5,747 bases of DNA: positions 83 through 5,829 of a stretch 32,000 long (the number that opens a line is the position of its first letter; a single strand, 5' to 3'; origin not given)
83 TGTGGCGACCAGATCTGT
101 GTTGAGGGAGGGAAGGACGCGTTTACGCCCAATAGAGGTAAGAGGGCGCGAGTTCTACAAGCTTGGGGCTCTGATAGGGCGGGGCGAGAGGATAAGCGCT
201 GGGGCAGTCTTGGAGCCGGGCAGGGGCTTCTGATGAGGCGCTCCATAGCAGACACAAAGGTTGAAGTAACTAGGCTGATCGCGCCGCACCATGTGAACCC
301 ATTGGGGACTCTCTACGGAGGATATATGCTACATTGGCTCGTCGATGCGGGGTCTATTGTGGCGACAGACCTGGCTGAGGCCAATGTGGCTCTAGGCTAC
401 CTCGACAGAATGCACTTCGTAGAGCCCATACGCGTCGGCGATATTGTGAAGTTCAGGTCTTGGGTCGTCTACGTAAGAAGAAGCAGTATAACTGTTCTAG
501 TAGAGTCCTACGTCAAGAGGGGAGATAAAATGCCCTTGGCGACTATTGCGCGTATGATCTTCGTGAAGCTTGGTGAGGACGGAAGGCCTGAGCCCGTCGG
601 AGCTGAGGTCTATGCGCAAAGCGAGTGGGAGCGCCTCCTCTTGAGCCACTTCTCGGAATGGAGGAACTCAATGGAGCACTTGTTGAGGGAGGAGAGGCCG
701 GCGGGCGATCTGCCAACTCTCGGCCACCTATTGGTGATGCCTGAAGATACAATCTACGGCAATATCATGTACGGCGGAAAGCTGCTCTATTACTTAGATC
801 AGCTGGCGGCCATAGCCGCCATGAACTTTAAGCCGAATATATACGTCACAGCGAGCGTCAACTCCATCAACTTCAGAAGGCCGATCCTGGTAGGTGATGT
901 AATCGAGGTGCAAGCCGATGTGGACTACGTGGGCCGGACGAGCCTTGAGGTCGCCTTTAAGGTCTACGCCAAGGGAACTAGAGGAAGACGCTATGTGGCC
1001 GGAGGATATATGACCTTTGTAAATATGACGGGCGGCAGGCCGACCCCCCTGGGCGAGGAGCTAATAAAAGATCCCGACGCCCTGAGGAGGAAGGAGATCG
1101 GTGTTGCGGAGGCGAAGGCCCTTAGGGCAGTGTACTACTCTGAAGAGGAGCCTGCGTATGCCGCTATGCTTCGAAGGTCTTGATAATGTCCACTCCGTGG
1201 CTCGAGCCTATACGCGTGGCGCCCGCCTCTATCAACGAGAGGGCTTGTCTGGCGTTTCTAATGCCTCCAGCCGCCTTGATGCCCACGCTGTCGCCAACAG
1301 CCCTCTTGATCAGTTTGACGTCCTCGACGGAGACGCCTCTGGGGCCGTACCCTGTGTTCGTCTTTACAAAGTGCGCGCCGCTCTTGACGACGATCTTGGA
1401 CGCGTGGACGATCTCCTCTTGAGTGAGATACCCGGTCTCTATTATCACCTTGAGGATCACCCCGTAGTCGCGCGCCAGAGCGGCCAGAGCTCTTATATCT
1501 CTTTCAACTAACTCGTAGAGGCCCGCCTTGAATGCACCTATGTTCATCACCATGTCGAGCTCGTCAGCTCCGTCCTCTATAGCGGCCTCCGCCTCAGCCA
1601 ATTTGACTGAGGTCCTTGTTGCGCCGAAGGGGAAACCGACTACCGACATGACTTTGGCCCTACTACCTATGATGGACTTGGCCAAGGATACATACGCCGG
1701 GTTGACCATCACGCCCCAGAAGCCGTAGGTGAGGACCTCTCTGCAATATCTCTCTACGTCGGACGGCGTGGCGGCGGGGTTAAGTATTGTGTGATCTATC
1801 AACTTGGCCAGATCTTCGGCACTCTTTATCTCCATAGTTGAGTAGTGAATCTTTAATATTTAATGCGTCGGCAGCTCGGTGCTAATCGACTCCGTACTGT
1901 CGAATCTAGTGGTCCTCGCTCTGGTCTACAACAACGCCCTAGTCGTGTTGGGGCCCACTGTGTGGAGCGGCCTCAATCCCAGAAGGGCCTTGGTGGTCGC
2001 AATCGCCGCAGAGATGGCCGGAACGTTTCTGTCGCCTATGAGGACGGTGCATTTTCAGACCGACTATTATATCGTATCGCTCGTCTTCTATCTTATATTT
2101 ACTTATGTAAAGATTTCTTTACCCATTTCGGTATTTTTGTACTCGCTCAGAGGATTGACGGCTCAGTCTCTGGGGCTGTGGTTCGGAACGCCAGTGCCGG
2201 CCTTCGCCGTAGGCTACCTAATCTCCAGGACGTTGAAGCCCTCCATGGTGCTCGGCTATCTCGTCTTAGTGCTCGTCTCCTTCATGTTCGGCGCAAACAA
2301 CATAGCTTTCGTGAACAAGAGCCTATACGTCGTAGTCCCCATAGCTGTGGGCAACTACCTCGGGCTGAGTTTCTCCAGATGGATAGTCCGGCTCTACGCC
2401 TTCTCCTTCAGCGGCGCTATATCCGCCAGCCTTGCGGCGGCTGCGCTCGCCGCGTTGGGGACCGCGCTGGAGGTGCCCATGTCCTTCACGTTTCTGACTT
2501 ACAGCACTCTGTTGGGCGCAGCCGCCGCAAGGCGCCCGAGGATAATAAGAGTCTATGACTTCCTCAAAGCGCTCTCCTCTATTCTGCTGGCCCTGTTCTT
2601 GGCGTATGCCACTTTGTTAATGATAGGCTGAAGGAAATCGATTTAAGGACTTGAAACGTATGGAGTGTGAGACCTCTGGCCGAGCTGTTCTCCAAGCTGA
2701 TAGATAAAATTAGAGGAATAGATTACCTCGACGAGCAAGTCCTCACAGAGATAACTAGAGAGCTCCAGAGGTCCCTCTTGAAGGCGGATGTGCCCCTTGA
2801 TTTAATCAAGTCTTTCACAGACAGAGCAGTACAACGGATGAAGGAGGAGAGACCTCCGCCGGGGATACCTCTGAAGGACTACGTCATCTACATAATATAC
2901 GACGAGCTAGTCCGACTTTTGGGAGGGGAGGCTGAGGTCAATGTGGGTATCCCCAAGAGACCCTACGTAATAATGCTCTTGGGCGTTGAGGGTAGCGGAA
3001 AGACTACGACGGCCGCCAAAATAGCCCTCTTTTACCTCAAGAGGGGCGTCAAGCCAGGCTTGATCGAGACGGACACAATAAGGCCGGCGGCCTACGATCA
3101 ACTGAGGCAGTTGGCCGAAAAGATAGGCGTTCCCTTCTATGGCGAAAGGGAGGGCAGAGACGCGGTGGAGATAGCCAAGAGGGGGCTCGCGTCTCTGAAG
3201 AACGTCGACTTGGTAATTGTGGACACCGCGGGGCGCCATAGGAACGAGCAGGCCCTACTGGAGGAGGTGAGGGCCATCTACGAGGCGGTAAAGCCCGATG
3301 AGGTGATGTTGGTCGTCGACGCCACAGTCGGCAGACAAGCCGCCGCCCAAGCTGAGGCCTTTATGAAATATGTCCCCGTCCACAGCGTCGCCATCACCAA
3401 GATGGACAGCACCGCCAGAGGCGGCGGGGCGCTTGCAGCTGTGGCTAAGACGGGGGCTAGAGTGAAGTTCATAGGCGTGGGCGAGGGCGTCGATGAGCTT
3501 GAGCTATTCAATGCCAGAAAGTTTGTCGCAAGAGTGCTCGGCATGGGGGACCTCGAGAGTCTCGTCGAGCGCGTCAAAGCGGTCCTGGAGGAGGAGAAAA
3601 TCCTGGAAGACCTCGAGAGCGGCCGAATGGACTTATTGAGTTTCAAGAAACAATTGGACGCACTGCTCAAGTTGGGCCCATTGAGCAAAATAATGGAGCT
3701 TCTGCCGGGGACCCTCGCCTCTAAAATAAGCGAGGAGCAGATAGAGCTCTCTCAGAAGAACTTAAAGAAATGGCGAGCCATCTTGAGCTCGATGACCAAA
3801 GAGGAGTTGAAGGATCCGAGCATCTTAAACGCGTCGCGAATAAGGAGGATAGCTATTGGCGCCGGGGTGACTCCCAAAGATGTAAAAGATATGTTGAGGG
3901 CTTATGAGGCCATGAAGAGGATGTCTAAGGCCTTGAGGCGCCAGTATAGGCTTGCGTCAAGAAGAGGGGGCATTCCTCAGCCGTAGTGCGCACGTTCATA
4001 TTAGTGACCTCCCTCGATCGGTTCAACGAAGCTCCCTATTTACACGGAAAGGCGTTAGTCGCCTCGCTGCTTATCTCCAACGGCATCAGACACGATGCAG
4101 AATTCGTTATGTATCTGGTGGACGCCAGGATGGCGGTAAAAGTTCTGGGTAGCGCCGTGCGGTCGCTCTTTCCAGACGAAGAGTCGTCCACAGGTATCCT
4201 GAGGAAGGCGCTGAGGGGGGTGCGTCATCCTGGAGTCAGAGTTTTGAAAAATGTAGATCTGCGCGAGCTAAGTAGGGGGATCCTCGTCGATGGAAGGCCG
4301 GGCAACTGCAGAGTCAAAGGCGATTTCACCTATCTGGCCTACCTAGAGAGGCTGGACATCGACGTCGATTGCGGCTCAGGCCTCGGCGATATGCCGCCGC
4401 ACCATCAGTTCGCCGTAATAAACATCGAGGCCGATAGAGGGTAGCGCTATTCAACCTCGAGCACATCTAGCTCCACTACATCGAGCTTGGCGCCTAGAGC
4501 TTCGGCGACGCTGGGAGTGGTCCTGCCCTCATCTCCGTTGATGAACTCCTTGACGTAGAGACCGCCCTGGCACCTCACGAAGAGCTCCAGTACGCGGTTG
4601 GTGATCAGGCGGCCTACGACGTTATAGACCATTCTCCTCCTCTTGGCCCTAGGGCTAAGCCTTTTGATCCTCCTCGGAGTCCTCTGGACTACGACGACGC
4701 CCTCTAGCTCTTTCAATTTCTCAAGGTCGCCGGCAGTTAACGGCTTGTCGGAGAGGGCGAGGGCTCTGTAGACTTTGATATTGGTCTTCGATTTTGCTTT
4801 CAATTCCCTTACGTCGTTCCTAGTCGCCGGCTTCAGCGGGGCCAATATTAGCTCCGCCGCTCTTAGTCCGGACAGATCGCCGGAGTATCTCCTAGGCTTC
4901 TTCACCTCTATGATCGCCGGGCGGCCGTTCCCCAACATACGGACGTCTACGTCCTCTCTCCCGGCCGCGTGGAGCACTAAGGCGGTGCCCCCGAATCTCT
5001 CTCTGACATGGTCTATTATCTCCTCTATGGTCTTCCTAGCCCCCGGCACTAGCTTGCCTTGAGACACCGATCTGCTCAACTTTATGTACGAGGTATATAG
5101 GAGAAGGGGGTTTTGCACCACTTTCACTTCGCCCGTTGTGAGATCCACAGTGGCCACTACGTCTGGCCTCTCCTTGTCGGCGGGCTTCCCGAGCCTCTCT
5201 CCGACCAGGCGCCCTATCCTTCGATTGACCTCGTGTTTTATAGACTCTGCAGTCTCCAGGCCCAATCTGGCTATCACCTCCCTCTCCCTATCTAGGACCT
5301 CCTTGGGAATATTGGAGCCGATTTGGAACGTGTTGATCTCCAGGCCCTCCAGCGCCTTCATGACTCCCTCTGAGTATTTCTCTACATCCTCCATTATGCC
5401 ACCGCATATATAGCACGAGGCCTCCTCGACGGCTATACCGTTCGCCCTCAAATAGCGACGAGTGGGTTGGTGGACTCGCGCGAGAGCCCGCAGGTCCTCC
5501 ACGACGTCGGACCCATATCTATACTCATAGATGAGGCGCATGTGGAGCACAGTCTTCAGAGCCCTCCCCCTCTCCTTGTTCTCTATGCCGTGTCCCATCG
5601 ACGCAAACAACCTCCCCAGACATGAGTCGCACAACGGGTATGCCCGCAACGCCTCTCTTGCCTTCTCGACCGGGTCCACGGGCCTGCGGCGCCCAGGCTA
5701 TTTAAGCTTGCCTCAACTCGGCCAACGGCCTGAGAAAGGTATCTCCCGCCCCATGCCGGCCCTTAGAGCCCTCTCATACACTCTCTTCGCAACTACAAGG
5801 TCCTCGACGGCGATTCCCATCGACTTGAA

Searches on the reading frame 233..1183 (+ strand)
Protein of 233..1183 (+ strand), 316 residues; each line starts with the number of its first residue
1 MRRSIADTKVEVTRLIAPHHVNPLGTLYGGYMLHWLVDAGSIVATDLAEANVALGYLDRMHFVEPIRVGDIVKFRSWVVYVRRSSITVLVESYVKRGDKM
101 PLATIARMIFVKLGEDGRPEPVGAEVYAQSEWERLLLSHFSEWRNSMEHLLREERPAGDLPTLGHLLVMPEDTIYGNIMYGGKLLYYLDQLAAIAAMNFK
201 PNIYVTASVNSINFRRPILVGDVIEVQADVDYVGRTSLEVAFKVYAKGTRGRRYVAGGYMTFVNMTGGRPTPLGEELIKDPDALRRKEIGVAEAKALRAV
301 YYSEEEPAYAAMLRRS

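Call 81: search_protein_families(library=pfam, proteins=[window:233-1183:+], max_evalue=0.01)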
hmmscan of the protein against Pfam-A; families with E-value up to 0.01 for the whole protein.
window:233-1183:+ (316 aa): 3 families
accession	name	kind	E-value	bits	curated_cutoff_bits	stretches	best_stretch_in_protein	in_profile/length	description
PF03061.28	4HBT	-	5.8e-29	100.7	20.6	2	177-249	2-75/79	Thioesterase superfamily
PF13279.12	4HBT_2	-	2.1e-09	38.3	25.5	1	205-277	46-118/122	Thioesterase-like superfamily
PF01575.25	MaoC_dehydratas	-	0.0024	17.9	27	0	42-92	65-115/123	MaoC like domain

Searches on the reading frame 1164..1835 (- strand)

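Call 81: search_protein_families(library=pfam, proteins=[window:1164-1835:-], max_evalue=0.01)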
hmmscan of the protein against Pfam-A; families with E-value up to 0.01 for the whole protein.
window:1164-1835:- (223 aa): 1 family
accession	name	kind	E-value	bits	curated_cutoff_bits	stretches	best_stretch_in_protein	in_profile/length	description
PF01791.15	DeoC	-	2.1e-16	60.7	23.8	1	11-216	4-225/229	DeoC/LacD family aldolase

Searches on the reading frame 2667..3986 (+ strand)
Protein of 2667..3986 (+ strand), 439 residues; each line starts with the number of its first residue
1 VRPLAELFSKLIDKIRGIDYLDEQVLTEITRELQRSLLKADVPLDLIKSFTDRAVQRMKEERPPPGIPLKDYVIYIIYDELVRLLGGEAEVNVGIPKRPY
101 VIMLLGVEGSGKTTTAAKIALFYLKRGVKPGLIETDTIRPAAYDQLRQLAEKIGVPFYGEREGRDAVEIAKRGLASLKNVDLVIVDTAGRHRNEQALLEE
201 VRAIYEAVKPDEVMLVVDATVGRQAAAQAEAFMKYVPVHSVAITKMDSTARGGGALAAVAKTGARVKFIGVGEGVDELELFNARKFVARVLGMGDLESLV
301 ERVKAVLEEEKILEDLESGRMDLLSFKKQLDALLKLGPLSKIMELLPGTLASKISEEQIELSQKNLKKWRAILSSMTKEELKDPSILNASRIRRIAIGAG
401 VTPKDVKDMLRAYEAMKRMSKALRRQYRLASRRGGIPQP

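Call 81: search_protein_families(library=pfam, proteins=[window:2667-3986:+], max_evalue=0.01)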
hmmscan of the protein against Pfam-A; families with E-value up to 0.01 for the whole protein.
window:2667-3986:+ (439 aa): 8 families
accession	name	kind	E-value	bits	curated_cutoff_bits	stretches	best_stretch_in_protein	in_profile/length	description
PF00448.28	SRP54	-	1.6e-64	217.6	22.7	1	99-291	1-195/196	SRP54-type protein, GTPase domain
PF02978.25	SRP_SPB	-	2.7e-27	95.4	27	1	321-419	2-90/91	Signal peptide binding domain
PF02881.24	SRP54_N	-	2.1e-10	41.1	22.4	1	7-81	4-75/75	SRP54-type protein, helical bundle domain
PF13401.12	AAA_22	-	6e-06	27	27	1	99-207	5-110/130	AAA domain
PF20720.3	nSTAND3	-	0.001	19.2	27.2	1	101-138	19-54/155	Novel STAND NTPase 3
PF13671.12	AAA_33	-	0.0038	18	27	0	101-199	1-89/143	AAA domain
PF13207.12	AAA_17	-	0.0046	17.7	27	0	105-216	1-108/136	AAA domain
PF25199.1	nSTAND_NTPase5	-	0.0047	17.2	34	0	96-149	38-93/145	Novel STAND NTPase 5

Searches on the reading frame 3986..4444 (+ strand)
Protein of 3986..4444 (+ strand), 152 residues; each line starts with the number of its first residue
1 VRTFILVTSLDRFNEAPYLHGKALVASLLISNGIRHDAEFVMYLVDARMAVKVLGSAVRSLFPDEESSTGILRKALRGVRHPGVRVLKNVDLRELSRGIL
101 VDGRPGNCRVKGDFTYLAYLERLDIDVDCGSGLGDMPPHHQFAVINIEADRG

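Call 81: search_protein_families(library=pfam, proteins=[window:3986-4444:+], max_evalue=0.01)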
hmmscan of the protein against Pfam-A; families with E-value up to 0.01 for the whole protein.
window:3986-4444:+ (152 aa): 1 family
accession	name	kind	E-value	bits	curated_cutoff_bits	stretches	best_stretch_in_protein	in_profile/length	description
PF04013.17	Methyltrn_RNA_2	-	5.1e-05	23.5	25.5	1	22-80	34-95/198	Putative SAM-dependent RNA methyltransferase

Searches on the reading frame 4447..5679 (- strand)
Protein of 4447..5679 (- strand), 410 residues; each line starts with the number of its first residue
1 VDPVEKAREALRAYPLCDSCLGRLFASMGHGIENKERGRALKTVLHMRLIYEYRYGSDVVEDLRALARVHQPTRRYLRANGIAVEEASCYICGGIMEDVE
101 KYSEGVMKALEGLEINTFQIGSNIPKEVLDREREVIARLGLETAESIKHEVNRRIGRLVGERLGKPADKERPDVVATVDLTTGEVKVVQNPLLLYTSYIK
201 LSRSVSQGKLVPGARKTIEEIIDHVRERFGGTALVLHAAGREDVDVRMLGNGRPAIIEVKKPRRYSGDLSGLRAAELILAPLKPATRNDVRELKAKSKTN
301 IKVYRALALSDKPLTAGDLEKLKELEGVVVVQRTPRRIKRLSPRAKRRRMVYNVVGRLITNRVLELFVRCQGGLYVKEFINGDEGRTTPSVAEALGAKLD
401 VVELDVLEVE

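Call 8: search_protein_families(library=pfam, proteins=[window:4447-5679:-], max_evalue=0.001)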
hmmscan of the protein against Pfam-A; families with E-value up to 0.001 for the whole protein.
window:4447-5679:- (410 aa): 2 families
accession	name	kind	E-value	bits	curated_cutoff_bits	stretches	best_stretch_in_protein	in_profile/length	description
PF21238.2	Pus10_C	-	2.8e-50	171.5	27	1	197-410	5-232/232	Pus10, C-terminal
PF22023.1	Pus10_THUMP_arc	-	2.1e-23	82.7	28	1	103-179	2-78/78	Pus10 THUMP domain, archaeal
